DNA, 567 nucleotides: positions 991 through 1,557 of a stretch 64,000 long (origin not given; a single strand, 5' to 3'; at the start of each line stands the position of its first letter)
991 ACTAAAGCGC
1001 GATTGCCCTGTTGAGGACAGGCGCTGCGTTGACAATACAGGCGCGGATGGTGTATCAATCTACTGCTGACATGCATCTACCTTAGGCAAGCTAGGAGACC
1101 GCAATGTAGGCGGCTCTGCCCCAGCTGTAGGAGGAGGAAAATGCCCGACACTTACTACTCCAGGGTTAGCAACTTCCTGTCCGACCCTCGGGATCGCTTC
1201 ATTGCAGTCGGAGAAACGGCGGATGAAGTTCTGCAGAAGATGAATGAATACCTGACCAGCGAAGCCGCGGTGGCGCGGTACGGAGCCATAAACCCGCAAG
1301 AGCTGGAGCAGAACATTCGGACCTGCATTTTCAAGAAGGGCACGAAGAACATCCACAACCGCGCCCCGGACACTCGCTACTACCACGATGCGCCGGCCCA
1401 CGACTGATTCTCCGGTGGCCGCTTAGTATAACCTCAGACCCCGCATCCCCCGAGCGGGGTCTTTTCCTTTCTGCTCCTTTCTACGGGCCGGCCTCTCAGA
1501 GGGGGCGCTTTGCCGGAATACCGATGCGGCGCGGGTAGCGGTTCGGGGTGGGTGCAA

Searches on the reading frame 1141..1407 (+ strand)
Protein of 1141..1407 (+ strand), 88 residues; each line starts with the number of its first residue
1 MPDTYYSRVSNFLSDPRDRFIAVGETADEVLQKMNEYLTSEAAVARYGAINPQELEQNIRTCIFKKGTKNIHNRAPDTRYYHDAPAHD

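Call 42: find_encoding_contigs(protein=window:1141-1407:+, flank=2500, max_places=10)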
Protein window:1141-1407:+ (88 aa): 19 contigs read that carry it; 10 places shown.
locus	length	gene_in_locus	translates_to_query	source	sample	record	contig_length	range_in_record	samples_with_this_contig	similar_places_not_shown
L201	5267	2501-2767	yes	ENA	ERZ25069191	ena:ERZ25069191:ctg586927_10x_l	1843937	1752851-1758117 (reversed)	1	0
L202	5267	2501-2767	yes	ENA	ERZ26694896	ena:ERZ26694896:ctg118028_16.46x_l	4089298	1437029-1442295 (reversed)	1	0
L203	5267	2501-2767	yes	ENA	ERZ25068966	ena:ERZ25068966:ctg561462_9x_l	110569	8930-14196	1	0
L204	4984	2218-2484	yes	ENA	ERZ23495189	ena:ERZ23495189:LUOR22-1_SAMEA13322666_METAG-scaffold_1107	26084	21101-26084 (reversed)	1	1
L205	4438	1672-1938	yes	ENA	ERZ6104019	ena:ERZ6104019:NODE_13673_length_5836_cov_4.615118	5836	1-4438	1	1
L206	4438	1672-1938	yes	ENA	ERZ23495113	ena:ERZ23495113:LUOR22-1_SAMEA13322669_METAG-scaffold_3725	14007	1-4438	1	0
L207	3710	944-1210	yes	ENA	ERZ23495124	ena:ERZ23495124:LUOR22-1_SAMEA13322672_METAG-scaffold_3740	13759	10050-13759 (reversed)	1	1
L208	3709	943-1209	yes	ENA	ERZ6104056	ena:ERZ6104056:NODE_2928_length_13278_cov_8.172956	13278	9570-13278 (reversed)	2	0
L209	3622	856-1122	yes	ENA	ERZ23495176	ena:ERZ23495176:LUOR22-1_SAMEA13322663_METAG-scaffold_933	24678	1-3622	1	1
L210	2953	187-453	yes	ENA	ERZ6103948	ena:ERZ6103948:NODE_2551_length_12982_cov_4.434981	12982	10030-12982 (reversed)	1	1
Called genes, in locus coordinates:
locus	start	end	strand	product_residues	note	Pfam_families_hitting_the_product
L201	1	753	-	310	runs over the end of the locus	PF00296:Bac_luciferase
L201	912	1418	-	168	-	-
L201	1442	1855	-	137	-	PF01073:3Beta_HSD, PF01370:Epimerase, PF02719:Polysacc_synt_2, PF04321:RmlD_sub_bind, PF07993:NAD_binding_4 (faint), PF16363:GDP_Man_Dehyd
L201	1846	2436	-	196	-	-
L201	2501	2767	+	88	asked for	-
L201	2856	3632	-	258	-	PF02527:GidB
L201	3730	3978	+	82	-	PF01037:AsnC_trans_reg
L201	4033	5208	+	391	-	PF02771:Acyl-CoA_dh_N, PF02770:Acyl-CoA_dh_M, PF00441:Acyl-CoA_dh_1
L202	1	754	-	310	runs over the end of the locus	PF00296:Bac_luciferase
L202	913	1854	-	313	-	PF01073:3Beta_HSD, PF01370:Epimerase, PF02719:Polysacc_synt_2, PF04321:RmlD_sub_bind, PF07993:NAD_binding_4, PF08659:KR (faint), PF13460:NAD_binding_10, PF16363:GDP_Man_Dehyd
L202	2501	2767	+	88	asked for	-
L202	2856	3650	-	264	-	-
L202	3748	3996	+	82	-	PF01037:AsnC_trans_reg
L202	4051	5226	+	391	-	PF02771:Acyl-CoA_dh_N, PF02770:Acyl-CoA_dh_M, PF00441:Acyl-CoA_dh_1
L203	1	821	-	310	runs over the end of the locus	PF00296:Bac_luciferase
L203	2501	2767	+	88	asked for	-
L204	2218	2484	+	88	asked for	-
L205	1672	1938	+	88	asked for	-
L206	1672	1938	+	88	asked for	-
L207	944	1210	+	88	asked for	-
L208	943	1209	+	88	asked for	-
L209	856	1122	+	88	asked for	-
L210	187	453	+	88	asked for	-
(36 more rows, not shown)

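Call 54: find_homologous_proteins(query=window:1141-1407:+, max_evalue=1e-10)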
Query window:1141-1407:+ (88 aa): 32 proteins with E <= 1e-10 among 32 candidates.
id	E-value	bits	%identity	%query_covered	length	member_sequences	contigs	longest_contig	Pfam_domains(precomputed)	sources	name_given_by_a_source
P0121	3.4e-46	173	89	100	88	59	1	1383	-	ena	-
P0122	1.7e-44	167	84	100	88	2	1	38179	-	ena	-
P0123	6.6e-44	165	83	100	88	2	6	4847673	-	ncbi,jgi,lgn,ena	jgi:hypothetical protein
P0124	2.3e-43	164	83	100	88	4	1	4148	-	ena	-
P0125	3.7e-43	163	84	100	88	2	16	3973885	-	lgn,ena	-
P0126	5.1e-43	163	84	100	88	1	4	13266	-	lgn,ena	-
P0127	1.8e-42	161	83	100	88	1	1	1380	-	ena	-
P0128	2.7e-42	160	83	100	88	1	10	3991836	-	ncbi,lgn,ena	-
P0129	2.7e-42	160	83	100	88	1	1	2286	-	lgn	-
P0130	3.6e-42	160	82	100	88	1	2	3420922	-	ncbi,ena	-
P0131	7.1e-42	159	83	100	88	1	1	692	-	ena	-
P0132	4.9e-41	156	78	100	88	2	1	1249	-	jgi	jgi:hypothetical protein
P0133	8.9e-40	152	78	100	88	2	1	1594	-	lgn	-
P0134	1.2e-39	152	80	97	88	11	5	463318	-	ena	-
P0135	1.3e-39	152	77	100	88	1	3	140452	-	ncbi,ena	-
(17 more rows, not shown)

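Call 55: find_encoding_contigs(protein=P0122, flank=2500, max_places=2)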
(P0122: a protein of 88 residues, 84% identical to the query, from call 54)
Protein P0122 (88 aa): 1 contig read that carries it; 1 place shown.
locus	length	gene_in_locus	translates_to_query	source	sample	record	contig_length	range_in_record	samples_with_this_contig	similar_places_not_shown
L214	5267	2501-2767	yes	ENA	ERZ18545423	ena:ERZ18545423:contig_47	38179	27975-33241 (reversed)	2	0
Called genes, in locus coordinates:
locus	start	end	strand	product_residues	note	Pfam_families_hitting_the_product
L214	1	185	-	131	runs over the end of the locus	PF13650:Asp_protease_2 (weak), PF13975:gag-asp_proteas (weak)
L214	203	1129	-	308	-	PF00296:Bac_luciferase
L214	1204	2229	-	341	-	PF01073:3Beta_HSD, PF01370:Epimerase, PF02719:Polysacc_synt_2, PF04321:RmlD_sub_bind, PF13460:NAD_binding_10, PF16363:GDP_Man_Dehyd, PF07993:NAD_binding_4 (weak)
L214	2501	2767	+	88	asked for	-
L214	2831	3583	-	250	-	PF02527:GidB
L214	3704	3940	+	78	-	PF01037:AsnC_trans_reg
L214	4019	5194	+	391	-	PF02771:Acyl-CoA_dh_N, PF02770:Acyl-CoA_dh_M, PF00441:Acyl-CoA_dh_1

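Call 56: find_encoding_contigs(protein=P0125, flank=2500, max_places=4)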
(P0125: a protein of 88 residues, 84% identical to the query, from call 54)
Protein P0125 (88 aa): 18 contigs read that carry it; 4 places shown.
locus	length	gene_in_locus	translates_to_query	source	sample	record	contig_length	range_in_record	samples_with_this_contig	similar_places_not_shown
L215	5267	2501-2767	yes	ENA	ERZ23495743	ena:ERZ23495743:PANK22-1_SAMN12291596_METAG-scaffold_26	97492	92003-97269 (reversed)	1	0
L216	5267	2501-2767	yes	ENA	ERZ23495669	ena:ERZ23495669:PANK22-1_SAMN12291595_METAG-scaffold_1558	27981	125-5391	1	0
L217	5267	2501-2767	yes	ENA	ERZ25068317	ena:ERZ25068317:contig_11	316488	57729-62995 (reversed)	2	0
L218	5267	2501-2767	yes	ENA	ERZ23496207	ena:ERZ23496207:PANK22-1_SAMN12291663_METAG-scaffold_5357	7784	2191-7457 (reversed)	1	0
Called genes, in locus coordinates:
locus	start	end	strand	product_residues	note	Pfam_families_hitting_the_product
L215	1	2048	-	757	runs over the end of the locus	?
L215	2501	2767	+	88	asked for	-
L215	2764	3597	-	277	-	PF02527:GidB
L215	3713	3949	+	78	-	PF01037:AsnC_trans_reg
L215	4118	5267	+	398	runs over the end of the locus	PF02771:Acyl-CoA_dh_N, PF02770:Acyl-CoA_dh_M, PF00441:Acyl-CoA_dh_1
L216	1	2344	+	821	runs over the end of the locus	?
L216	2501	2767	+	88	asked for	-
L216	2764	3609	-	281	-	PF02527:GidB, PF13847:Methyltransf_31 (faint)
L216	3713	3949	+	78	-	PF01037:AsnC_trans_reg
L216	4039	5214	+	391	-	PF02771:Acyl-CoA_dh_N, PF02770:Acyl-CoA_dh_M, PF00441:Acyl-CoA_dh_1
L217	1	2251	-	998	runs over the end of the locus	-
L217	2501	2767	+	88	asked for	-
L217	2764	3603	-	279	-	PF02527:GidB, PF13847:Methyltransf_31 (weak)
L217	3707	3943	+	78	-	PF01037:AsnC_trans_reg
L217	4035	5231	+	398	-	PF02771:Acyl-CoA_dh_N, PF02770:Acyl-CoA_dh_M, PF00441:Acyl-CoA_dh_1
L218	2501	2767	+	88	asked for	-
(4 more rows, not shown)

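Call 57: find_encoding_contigs(protein=P0123, flank=2500, max_places=4)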
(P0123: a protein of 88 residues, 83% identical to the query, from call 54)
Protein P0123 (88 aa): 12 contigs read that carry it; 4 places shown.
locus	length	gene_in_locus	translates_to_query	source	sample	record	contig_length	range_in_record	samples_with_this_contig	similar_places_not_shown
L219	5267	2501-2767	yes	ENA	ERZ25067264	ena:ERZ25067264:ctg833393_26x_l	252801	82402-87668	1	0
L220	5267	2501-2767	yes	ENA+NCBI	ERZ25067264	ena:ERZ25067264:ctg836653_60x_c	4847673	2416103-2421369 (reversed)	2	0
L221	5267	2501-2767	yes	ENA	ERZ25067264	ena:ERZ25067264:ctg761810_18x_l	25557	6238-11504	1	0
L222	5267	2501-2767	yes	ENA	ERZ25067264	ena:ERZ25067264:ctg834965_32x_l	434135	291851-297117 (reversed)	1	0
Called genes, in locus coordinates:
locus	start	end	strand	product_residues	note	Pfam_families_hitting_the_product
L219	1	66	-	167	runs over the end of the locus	-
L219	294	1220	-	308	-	PF00296:Bac_luciferase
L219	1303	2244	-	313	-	PF01073:3Beta_HSD, PF01370:Epimerase, PF02719:Polysacc_synt_2, PF04321:RmlD_sub_bind, PF13460:NAD_binding_10, PF16363:GDP_Man_Dehyd, PF07993:NAD_binding_4 (weak)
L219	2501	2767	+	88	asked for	-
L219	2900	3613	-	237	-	PF02527:GidB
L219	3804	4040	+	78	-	PF01037:AsnC_trans_reg, PF22482:AsnC_trans_reg_3 (weak)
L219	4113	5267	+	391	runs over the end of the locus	PF02771:Acyl-CoA_dh_N, PF02770:Acyl-CoA_dh_M, PF00441:Acyl-CoA_dh_1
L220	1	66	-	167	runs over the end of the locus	-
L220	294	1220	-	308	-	PF00296:Bac_luciferase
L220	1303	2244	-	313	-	PF01073:3Beta_HSD, PF01370:Epimerase, PF02719:Polysacc_synt_2, PF04321:RmlD_sub_bind, PF13460:NAD_binding_10, PF16363:GDP_Man_Dehyd, PF07993:NAD_binding_4 (weak)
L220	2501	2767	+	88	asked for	-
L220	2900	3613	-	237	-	PF02527:GidB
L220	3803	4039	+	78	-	PF01037:AsnC_trans_reg, PF22482:AsnC_trans_reg_3 (weak)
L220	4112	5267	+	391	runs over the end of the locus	PF02771:Acyl-CoA_dh_N, PF02770:Acyl-CoA_dh_M, PF00441:Acyl-CoA_dh_1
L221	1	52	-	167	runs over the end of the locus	-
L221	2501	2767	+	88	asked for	-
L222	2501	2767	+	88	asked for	-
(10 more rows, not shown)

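Call 60: find_encoding_contigs(protein=P0121, flank=2500, max_places=6)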
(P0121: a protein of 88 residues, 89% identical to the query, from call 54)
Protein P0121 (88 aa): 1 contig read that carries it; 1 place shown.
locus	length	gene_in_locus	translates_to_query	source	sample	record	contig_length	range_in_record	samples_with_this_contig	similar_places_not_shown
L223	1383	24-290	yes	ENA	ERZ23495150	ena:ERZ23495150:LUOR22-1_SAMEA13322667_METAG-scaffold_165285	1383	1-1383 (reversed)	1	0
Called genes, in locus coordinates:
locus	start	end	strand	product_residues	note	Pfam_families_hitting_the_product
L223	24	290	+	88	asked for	-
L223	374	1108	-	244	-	PF02527:GidB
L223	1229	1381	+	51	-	?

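Call 63: list_cluster_members(proteins=[P0123, P0008, P0128, P0013])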
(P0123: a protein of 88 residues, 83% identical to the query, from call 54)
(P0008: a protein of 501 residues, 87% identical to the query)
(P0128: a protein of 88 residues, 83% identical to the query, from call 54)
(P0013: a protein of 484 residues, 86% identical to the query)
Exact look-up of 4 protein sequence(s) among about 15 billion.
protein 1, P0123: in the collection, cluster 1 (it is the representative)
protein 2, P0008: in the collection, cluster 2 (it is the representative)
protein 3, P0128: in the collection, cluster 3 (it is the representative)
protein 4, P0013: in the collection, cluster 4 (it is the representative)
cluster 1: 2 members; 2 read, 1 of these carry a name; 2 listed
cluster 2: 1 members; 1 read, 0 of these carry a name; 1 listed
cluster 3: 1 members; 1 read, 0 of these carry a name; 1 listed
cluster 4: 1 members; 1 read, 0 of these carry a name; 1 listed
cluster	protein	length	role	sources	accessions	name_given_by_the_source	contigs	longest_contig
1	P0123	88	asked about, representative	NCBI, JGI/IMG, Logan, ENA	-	hypothetical protein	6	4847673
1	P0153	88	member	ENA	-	-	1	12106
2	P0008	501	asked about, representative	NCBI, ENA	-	-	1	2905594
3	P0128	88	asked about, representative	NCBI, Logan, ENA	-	-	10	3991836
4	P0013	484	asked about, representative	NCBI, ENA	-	-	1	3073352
